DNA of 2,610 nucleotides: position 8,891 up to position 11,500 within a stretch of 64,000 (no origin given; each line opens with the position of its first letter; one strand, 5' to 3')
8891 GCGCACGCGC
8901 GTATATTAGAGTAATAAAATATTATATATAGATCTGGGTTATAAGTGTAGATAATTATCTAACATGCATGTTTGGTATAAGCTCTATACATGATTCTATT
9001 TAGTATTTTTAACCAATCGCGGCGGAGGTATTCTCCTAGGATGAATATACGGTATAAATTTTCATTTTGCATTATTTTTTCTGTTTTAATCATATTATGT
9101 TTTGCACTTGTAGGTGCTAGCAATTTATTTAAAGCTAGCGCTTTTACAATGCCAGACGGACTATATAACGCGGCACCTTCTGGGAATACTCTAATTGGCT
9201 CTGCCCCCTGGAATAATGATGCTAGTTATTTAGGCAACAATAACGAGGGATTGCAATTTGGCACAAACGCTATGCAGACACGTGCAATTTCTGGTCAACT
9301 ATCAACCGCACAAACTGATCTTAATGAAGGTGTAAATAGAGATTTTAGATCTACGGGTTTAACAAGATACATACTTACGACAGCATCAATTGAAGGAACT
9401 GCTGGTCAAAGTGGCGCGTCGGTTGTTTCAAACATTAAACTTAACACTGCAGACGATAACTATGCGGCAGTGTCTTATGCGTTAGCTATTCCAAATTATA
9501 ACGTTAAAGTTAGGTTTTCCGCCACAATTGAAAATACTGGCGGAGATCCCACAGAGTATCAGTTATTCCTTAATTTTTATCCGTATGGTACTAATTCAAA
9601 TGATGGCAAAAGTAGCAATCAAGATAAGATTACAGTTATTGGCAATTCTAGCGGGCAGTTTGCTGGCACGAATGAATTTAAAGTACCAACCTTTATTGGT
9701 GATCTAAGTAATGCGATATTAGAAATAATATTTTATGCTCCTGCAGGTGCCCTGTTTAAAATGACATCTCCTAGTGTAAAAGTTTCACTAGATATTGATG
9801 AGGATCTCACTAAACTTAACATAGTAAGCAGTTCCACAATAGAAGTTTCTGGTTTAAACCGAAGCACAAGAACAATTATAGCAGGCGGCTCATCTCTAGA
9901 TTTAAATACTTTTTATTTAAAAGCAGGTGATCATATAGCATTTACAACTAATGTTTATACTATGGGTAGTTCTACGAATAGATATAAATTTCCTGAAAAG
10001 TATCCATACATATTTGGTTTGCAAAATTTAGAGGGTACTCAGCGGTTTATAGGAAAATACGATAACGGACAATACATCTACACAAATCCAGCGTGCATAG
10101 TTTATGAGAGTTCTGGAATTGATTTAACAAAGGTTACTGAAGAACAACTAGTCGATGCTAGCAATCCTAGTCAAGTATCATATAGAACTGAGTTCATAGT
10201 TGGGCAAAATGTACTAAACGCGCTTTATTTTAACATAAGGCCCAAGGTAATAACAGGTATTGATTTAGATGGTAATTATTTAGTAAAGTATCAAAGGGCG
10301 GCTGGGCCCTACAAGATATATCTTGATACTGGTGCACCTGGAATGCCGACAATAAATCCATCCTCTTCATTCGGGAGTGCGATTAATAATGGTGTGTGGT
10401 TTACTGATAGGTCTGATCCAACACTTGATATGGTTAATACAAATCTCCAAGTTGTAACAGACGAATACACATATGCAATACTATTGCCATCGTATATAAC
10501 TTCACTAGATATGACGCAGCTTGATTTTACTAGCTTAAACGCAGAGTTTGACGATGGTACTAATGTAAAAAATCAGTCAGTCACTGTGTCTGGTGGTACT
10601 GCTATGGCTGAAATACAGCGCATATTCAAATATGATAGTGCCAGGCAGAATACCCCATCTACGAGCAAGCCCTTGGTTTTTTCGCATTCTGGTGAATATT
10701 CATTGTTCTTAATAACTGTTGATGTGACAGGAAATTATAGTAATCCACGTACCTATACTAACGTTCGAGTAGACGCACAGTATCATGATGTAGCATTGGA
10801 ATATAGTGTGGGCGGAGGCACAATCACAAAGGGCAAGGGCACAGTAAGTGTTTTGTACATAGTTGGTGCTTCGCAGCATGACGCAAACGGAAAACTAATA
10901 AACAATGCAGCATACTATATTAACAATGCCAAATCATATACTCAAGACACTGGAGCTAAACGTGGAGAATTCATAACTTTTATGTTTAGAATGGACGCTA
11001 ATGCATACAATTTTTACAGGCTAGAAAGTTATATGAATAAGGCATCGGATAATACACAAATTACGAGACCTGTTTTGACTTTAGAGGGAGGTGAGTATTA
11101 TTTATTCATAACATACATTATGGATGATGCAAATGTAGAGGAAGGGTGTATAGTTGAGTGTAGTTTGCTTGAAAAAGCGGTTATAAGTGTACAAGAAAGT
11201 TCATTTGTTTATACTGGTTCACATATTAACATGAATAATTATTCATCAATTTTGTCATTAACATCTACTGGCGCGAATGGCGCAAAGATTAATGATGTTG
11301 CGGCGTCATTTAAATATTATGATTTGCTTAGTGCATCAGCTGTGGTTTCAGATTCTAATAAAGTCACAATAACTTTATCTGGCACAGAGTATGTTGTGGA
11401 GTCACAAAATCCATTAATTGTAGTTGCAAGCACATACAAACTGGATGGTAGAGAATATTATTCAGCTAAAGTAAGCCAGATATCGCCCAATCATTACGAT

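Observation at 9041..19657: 3,538-aa type-I anchored stalk protein with an uncharacterised ~800-aa N-terminal head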

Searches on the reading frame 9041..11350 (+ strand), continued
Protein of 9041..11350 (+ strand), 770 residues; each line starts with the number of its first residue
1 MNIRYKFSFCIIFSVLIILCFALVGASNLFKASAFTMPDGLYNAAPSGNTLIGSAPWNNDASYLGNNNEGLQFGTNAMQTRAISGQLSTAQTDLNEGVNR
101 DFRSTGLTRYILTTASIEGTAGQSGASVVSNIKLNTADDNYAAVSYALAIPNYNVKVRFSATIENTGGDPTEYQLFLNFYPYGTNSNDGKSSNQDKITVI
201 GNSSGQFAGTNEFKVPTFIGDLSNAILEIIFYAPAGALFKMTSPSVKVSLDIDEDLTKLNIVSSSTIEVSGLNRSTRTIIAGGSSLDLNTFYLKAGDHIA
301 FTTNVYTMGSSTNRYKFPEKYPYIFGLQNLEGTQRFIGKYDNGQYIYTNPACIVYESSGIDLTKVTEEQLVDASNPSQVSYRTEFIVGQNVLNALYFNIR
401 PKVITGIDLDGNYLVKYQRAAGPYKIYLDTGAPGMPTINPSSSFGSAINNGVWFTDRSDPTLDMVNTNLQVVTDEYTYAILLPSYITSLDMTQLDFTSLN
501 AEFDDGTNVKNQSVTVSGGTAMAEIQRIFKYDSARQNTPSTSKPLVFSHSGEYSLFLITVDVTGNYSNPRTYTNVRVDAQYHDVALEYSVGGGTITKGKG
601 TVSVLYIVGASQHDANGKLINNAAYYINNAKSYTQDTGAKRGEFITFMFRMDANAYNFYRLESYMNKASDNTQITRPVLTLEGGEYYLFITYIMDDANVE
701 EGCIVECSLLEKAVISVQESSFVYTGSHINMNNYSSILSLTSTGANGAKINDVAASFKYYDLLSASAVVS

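Call 49: fold_search(model_id=the predicted structure, library=pdb)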
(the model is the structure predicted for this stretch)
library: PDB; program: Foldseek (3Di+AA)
matches with E <= 10: 1591; with E <= 0.001: 8
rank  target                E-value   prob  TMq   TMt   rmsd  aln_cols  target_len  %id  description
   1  8k35_A                5.5e-05  0.33  0.10  0.09  47.4       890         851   10  Structure of the bacteriophage lambda tail tip complex (released 2023-11-15)
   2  8c8l_A                6.8e-05  0.47  0.12  0.09  24.3       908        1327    8  In vitro structure of the Nitrosopumilus maritimus S-layer - Two-fold symmetry (C2) (released 2024-04-10)
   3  9e7m_Ja               1.1e-04  0.28  0.10  0.09  48.1       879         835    9  In situ cryoEM structure of bacteriophage Ur-lambda tail tip complex (released 2025-11-05)
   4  8c1c_H                3.0e-04  0.41  0.09  0.13  35.0       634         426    8  Structure of IgE bound to the ectodomain of FceRIa (released 2023-03-29)
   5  1igy_B                5.3e-04  0.30  0.09  0.13  27.1       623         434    8  STRUCTURE OF IMMUNOGLOBULIN (released 1998-04-15)
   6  8ywa_H                5.9e-04  0.33  0.08  0.13  32.5       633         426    9  The structure of IgE receptor binding to IgE (released 2024-11-06)
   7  1r70_B                6.6e-04  0.51  0.13  0.17  21.8       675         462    8  Model of human IgA2 determined by solution scattering, curve fitting and homology modelling (released 2004-10-19)
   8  8iyk_F                6.6e-04  0.30  0.12  0.10  44.9       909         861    8  Tail tip conformation 1 of phage lambda tail (released 2023-10-18)
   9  8iqe_C                1.6e-03  1.00  0.15  0.18   4.4       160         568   14  Crystal structure of tetrameric K2-2 TSP (released 2024-02-21)
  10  1xf1_A                1.8e-03  0.20  0.09  0.08  30.7       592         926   11  Structure of C5a peptidase- a key virulence factor from Streptococcus (released 2005-11-22)
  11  2vzv_A                2.9e-03  0.10  0.08  0.07  33.9       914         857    8  Substrate Complex of Amycolatopsis orientalis exo-chitosanase CsxA E541A with chitosan (released 2008-10-14)
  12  5vl3_T                3.3e-03  0.33  0.12  0.19  18.8       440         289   11  CD22 d1-d3 in complex with therapeutic Fab Epratuzumab (released 2017-10-11)
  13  8iq9_B                3.4e-03  1.00  0.15  0.18   5.5       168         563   13  Crystal structure of trimeric K2-2 TSP in complex with tetrasaccharide and octasaccharide (released 2024-02-21)
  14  6zr7_AAA              3.4e-03  0.25  0.10  0.17  18.4       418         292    8  X-ray structure of human Dscam Ig7-Ig9 (released 2020-12-30)
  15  6vg1_A                4.7e-03  0.15  0.10  0.11  34.5       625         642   10  xenopus protocadherin 8.1 EC1-6 (released 2020-03-11)
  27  2xon_L                1.0e-02  0.99  0.11  0.39   6.8       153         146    8  Structure of TmCBM61 in complex with beta-1,4-galactotriose at 1.4 A resolution (released 2010-09-08)
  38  3oea_A                1.5e-02  1.00  0.12  0.48   4.8       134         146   10  Crystal structure of the Q121E mutants of C.polysaccharolyticus CBM16-1 bound to cellopentaose (released 2010-08-25)
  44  2zey_B                1.9e-02  0.99  0.12  0.45   6.3       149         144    9  Family 16 carbohydrate binding module (released 2008-03-04)
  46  2zey_A                2.1e-02  1.00  0.12  0.49   4.8       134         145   10  Family 16 carbohydrate binding module (released 2008-03-04)
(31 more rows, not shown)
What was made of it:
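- Closest known: Carbohydrate-binding modules of jelly-roll type. Same: Foldseek aligns ~135-150 residues of the head model to CBM16 (3oea, 2zey; TM to target 0.45-0.49) and CBM61 (2xon; 0.39) with probability ~1 (call 49).
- A jelly-roll of CBM type at the tip (call 49) fits binding. Fold hits include a phage tailspike depolymerase chain and an exo-chitosanase (call 49). The exo-chitosanase matches have rmsd above 30 A, so they are meaningless globally (call 49).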

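Call 53: fold_search(model_id=the predicted structure, library=viral)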
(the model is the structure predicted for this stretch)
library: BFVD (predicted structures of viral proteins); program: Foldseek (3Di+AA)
matches with E <= 10: 1451; with E <= 0.001: 54
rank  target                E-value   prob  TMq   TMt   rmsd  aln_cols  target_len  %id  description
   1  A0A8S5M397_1          1.5e-07  0.99  0.14  0.10  37.9       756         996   10  FdeC-like protein [Siphoviridae sp. ctqpo8]
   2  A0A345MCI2            8.3e-07  0.96  0.13  0.11  30.5       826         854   10  Minor tail protein [Gordonia phage Teatealatte]
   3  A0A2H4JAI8            6.8e-06  0.72  0.10  0.12  27.9       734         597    8  Putative structural protein [uncultured Caudovirales phage]
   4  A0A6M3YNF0            1.1e-05  0.90  0.15  0.11  22.4       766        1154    9  PKD/Chitinase domain-containing protein [Alteromonas phage vB_AcoS-R7M]
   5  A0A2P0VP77            1.6e-05  0.84  0.12  0.12  26.9       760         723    9  Fibronectin type III domain-containing protein [Tetraselmis virus 1]
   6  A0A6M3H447            1.7e-05  0.66  0.13  0.08  29.6       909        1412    8  (no name in the UniProt tables at hand)
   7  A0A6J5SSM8            3.1e-05  0.99  0.19  0.24  21.0       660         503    9  Uncharacterized protein [uncultured Caudovirales phage]
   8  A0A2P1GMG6            3.6e-05  0.41  0.09  0.10  27.5       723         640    9  Capsid protein [Wenling longspine snipefish astrovirus]
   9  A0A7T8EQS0            4.2e-05  1.00  0.14  0.17  13.9       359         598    8  (no name in the UniProt tables at hand)
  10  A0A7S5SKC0            4.2e-05  0.54  0.11  0.10  29.7       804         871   10  (no name in the UniProt tables at hand)
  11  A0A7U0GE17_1          6.3e-05  0.57  0.14  0.10  29.3       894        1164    9  (no name in the UniProt tables at hand)
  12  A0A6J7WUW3            6.3e-05  0.23  0.09  0.07  35.6       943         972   10  Fibronectin type-III domain-containing protein [uncultured Caudovirales phage]
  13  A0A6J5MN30            8.1e-05  0.91  0.13  0.10  23.0       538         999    9  Uncharacterized protein [uncultured Caudovirales phage]
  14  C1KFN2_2              8.6e-05  0.41  0.11  0.08  38.9       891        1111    9  Putative tail fibre protein [Lactobacillus phage Lb338-1]
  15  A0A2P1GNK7            8.6e-05  0.30  0.09  0.09  40.1       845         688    8  Capsid protein [Wenling rattails astrovirus 2]
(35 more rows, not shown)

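Call 56: search_solved_structures(query=A2, max_evalue=1)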
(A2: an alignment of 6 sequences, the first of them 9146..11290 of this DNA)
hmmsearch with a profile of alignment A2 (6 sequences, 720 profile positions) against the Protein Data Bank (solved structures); distinct sequences matched with E-value up to 1: 0.

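Call 61: search_protein_families(library=pfam, alignment_id=A2, max_evalue=1)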
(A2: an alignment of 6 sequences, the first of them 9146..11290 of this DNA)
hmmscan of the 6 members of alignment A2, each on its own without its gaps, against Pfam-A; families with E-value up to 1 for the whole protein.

A. member 1, window:9146-11290:+ (715 aa): 0 families

B. families by the number of members that match (of 6 scanned): 5 families
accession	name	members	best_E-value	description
PF18981.6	InlK_D3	2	0.049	Internalin K domain (D3/D4)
PF07872.17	DUF1659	1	0.038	Protein of unknown function (DUF1659)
PF19077.6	Big_13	1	0.059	Bacterial Ig-like domain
PF04387.19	PTPLA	1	0.21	Protein tyrosine phosphatase-like protein, PTPLA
PF17046.10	Ses_B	1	0.27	SesB domain on fungal death-pathway protein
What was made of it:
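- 9806..11284 (+): Head domains 2-4: three further predicted beta-rich domains (residues ~256-430, 431-580, 581-748). The third carries a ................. motif. Boundaries are approximate. Only sub-threshold Ig-like Pfam hits, Big_13 and InlK_D3 at E~0.05 (call 61).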

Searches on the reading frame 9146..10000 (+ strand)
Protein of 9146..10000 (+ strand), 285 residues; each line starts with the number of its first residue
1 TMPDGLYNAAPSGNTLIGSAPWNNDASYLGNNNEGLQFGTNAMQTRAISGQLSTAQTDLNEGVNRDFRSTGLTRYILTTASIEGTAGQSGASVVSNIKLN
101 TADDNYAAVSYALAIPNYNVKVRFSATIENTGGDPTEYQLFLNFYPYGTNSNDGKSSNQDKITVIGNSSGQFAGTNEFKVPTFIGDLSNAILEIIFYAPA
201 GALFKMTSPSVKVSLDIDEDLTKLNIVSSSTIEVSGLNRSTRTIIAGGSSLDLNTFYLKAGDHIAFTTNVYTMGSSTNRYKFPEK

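Call 23: search_protein_families(library=pfam, proteins=[window:9146-10000:+], max_evalue=10)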
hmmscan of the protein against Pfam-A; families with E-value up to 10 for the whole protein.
window:9146-10000:+ (285 aa): 2 families
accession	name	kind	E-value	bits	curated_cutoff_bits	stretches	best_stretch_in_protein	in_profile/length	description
PF17046.10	Ses_B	-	0.032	14.6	23.2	1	21-41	2-22/28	SesB domain on fungal death-pathway protein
PF13776.11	DUF4172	-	0.058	14.1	25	1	44-86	24-66/82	Domain of unknown function (DUF4172)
